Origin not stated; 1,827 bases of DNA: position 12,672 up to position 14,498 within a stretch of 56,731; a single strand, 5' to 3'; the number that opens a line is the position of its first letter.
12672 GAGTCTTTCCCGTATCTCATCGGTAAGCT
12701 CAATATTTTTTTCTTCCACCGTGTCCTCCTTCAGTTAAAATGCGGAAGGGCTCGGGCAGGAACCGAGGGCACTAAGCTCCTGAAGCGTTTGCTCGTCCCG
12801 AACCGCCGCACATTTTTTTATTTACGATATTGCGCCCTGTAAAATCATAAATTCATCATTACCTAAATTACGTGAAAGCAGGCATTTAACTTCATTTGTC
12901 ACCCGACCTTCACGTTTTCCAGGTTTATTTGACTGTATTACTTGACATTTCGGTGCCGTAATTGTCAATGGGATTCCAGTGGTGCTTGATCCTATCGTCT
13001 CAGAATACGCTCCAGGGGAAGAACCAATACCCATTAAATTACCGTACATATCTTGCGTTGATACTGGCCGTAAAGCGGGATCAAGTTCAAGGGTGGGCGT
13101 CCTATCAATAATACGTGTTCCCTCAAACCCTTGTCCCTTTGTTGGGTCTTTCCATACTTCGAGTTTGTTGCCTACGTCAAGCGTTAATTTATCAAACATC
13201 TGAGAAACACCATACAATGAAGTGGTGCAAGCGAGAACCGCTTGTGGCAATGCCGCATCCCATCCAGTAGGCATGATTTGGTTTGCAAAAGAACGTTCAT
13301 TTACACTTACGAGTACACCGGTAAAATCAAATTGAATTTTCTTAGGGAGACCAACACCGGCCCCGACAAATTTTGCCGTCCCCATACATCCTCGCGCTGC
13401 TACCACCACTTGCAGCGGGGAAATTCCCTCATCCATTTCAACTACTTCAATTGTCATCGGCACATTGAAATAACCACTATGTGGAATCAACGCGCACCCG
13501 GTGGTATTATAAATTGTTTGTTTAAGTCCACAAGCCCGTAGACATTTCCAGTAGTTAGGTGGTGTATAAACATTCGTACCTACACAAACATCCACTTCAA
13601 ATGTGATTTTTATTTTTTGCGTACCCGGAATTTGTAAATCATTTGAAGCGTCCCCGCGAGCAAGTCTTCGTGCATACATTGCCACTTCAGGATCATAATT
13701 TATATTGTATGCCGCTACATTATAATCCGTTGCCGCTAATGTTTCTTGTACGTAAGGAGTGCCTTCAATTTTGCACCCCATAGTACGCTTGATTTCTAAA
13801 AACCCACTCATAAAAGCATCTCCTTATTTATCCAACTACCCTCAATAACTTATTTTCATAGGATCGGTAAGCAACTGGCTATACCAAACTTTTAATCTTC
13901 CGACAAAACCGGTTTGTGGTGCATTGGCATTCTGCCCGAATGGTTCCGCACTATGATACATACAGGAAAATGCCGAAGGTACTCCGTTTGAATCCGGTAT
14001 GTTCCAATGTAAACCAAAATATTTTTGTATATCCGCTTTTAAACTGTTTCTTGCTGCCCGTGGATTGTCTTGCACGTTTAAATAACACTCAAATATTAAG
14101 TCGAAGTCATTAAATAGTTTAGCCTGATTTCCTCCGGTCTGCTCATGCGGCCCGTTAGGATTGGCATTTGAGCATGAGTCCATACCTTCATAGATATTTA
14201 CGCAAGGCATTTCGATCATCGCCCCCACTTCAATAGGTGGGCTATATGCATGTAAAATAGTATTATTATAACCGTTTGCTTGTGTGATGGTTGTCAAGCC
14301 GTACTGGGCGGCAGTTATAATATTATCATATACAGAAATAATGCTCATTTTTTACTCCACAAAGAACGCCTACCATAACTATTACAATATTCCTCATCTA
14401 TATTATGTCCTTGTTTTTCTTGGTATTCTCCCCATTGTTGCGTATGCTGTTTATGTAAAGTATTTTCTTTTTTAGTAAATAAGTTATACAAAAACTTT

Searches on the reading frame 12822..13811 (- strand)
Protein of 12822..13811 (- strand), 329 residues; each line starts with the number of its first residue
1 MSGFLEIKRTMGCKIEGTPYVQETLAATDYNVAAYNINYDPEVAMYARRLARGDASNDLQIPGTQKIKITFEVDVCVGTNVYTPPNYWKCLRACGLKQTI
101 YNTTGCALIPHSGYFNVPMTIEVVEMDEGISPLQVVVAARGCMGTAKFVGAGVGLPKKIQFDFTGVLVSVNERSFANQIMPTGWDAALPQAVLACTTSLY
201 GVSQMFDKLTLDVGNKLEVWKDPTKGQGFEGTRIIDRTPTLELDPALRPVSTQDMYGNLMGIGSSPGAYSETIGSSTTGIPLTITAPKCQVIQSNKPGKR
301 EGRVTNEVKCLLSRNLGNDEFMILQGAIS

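Call 7: search_protein_families(library=phrogs, proteins=[window:12822-13811:-], max_evalue=0.001)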
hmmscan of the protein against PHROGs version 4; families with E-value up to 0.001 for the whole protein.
window:12822-13811:- (329 aa): 0 families

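Call 27: search_protein_families(library=pfam, proteins=[window:12822-13811:-], max_evalue=0.05)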
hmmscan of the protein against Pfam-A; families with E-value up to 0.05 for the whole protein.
window:12822-13811:- (329 aa): 0 families

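Call 62: search_dna_similar(query=window:12822-13811:-, collection=phages, mode=protein, max_evalue=0.01, max_rows=12)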
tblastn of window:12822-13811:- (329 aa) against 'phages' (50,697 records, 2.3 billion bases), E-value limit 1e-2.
Records with a match: 13; places in all: 13; records where one place covers at least 80% of the query: 11.
Best place of each record, by identity: <60% 13.
By first word of the organism name: Rhodobacter 4; Ralstonia 3; Synechococcus 2; Rhizobium 2; Alteromonas 1; Agrobacterium 1.
By host as written in the record: Rhodobacter capsulatus SB1003 2; Rhodobacter capsulatus YW1 2; Ralstonia solanacearum 2; Synechococcus sp. CB0201 2; Ralstonia solanacearum R286, UW275 1; Alteromonas macleodii 1; Agrobacterium tumefaciens 15955 1; Rhizobium phaseoli Y1_11 1; and 1 more.
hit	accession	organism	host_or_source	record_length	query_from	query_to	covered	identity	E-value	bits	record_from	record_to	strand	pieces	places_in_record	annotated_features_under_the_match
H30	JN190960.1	Rhodobacter phage RcapMu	Rhodobacter capsulatus SB1003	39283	11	324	95%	26.7%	2e-7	59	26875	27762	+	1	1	hypothetical protein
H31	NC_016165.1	Rhodobacter phage RcapMu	Rhodobacter capsulatus SB1003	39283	11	324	95%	26.7%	2e-7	59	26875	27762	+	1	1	hypothetical protein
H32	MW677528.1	Rhodobacter phage RcWaterboi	Rhodobacter capsulatus YW1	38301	14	324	95%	26.7%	2e-8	62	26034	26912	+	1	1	46: tail tube protein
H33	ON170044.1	Ralstonia phage YO015_5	Ralstonia solanacearum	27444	36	323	88%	26.4%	3e-6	55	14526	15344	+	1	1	record has no annotation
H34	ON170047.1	Ralstonia phage YO016_5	Ralstonia solanacearum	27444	36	323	88%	26.4%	3e-6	55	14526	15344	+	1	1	record has no annotation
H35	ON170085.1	Ralstonia phage YO041_1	Ralstonia solanacearum R286, UW275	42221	36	323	88%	26.4%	3e-6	55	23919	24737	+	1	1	record has no annotation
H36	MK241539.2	Alteromonas phage P24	Alteromonas macleodii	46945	4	323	97%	23.6%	2e-5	52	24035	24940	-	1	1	hypothetical protein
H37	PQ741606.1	Agrobacterium phage JP1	Agrobacterium tumefaciens 15955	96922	1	320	97%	23.3%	2e-7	59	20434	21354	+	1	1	tail tube protein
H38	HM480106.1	Synechococcus phage S-CBS1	Synechococcus sp. CB0201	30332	36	324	88%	24.1%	1e-5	53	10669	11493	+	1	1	hypothetical protein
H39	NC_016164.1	Synechococcus phage S-CBS1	Synechococcus sp. CB0201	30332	36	324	88%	24.1%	1e-5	53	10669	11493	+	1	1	hypothetical protein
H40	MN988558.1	Rhizobium phage RHph_Y1_11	Rhizobium phaseoli Y1_11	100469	42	326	87%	23.4%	2e-6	55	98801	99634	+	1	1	hypothetical protein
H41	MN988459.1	Rhizobium phage RHph_TM16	Rhizobium sp. R693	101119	141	326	57%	25.3%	2e-7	59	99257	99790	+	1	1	hypothetical protein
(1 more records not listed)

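Call 97: find_related_loci(query=A6, collection=viral_contigs, flank=10000)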
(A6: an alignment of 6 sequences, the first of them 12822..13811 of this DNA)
Query A6 (329 aa) in viral_contigs; peptide patterns used: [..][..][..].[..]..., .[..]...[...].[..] (x = any residue, [..] = any of these).
56 stretches matched a pattern; 21 encode a relative of the query (tblastn E <= 1e-3); 21 distinct loci.
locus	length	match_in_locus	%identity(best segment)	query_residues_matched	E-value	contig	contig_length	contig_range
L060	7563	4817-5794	81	2-329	0e+0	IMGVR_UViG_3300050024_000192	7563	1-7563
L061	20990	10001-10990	78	2-329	1e-175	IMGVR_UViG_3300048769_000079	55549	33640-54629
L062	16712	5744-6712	65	1-327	1e-147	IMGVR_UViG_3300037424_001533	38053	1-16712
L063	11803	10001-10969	66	1-327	4e-144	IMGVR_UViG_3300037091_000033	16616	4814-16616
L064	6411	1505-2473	66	1-327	2e-144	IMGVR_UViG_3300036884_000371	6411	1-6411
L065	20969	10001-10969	65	1-327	6e-143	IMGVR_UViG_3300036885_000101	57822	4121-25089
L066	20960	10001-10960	48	4-329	8e-103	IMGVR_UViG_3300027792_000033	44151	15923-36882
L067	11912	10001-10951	47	3-327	2e-98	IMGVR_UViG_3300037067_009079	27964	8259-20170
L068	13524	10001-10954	47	4-327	6e-94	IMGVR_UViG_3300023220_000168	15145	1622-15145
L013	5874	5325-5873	67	1-183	2e-78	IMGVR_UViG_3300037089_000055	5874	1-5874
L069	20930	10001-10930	44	4-323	2e-87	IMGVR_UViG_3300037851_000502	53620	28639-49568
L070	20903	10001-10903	27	11-323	4e-19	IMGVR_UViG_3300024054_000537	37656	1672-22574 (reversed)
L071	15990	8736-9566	23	13-302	6e-13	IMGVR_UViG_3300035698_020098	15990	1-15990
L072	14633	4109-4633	31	141-323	8e-12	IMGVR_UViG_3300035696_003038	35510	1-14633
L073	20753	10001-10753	25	57-323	9e-10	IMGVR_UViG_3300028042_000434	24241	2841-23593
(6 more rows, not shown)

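Call 100: search_protein_families(library=pfam, proteins=[L068:7118-8542:+, L068:8542-9090:+, L067:385-1176:+, L067:1169-2167:+, L067:2148-2777:+, L067:2787-3689:+, L067:3680-4528:+, L067:4516-5304:+, L067:5280-5816:+, L067:7269-9101:+], max_evalue=0.001)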
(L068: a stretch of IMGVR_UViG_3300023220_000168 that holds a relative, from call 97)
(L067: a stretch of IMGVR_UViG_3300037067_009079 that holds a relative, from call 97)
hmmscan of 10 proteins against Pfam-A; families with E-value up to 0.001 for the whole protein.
L068:7118-8542:+ (474 aa): 0 families

L068:8542-9090:+ (182 aa): 0 families

L067:385-1176:+ (263 aa): 0 families

L067:1169-2167:+ (332 aa): 1 family
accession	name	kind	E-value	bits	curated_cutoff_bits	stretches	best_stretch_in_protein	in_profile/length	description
PF02350.25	Epimerase_2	-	4.6e-69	233.4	30.6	1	28-326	11-346/347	UDP-N-acetylglucosamine 2-epimerase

L067:2148-2777:+ (209 aa): 2 families
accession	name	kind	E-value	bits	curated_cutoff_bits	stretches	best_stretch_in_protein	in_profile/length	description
PF13649.12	Methyltransf_25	-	0.00014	23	27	1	57-106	5-57/97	Methyltransferase domain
PF13578.12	Methyltransf_24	-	0.0003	22.1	26.3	1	61-161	8-105/105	Methyltransferase domain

L067:2787-3689:+ (300 aa): 0 families

L067:3680-4528:+ (282 aa): 0 families

L067:4516-5304:+ (262 aa): 1 family
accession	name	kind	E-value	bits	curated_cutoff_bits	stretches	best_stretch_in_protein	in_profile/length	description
PF10294.15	Methyltransf_16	-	5.8e-07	29.9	21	1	109-208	42-149/174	Lysine methyltransferase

L067:5280-5816:+ (178 aa): 0 families

L067:7269-9101:+ (610 aa): 1 family
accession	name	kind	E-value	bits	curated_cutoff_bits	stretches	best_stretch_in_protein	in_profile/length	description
PF00535.33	Glycos_transf_2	-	5.5e-13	49.6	23.3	1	248-385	8-150/168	Glycosyl transferase family 2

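Call 109: get_annotated_region(hit=H32, flank=7000)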
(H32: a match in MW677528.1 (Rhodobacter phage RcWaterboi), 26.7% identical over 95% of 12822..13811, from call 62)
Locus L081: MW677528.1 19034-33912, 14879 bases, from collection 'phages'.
description: Rhodobacter phage RcWaterboi, complete genome.
organism: Rhodobacter phage RcWaterboi (NCBI taxid 2835983)
taxonomy: Viruses; Duplodnaviria; Heunggongvirae; Uroviricota; Caudoviricetes
host: Rhodobacter capsulatus YW1; source: water; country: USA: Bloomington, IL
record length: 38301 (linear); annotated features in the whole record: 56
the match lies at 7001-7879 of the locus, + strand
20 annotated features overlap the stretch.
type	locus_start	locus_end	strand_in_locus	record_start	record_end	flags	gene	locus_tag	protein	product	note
CDS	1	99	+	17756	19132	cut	34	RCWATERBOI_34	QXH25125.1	portal protein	-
CDS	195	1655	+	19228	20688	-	35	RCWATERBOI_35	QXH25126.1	head morphogenesis protein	-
CDS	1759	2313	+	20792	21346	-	36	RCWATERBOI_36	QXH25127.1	virion morphogenesis protein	-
CDS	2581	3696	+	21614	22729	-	37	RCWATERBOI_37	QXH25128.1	peptidase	-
CDS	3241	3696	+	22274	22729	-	38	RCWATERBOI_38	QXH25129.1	putative scaffolding protein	-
CDS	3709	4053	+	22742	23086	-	39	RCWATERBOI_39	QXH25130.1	hypothetical protein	-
CDS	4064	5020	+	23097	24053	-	40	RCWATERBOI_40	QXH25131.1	major capsid protein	-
CDS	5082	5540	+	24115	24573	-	41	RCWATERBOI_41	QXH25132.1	hypothetical protein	-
CDS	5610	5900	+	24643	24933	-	42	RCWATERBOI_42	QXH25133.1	hypothetical protein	-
CDS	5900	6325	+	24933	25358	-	43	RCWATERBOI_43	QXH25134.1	hypothetical protein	-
CDS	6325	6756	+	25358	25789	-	44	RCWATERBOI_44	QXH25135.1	hypothetical protein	-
CDS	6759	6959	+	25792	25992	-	45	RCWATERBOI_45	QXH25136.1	hypothetical protein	-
CDS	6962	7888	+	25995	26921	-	46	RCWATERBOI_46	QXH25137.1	tail tube protein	-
CDS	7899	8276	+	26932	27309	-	47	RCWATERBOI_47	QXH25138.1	tail assembly chaperone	-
CDS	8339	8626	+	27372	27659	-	48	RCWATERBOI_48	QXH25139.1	hypothetical protein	-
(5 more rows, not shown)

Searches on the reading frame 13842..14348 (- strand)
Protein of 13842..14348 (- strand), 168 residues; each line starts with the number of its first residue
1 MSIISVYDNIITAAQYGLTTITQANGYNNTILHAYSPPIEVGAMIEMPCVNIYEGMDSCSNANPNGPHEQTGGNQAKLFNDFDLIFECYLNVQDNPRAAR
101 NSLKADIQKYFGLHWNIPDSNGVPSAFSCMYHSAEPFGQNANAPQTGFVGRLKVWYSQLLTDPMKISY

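Call 7: search_protein_families(library=phrogs, proteins=[window:13842-14348:-], max_evalue=0.001)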
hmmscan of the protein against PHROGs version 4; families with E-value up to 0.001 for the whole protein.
window:13842-14348:- (168 aa): 0 families

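Call 27: search_protein_families(library=pfam, proteins=[window:13842-14348:-], max_evalue=0.05)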
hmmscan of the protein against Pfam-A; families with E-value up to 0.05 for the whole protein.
window:13842-14348:- (168 aa): 0 families

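Call 107: search_dna_similar(query=window:13842-14348:-, collection=phages, mode=protein, max_evalue=0.1, max_rows=10)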
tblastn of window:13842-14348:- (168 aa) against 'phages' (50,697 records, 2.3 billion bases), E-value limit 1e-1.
No match.
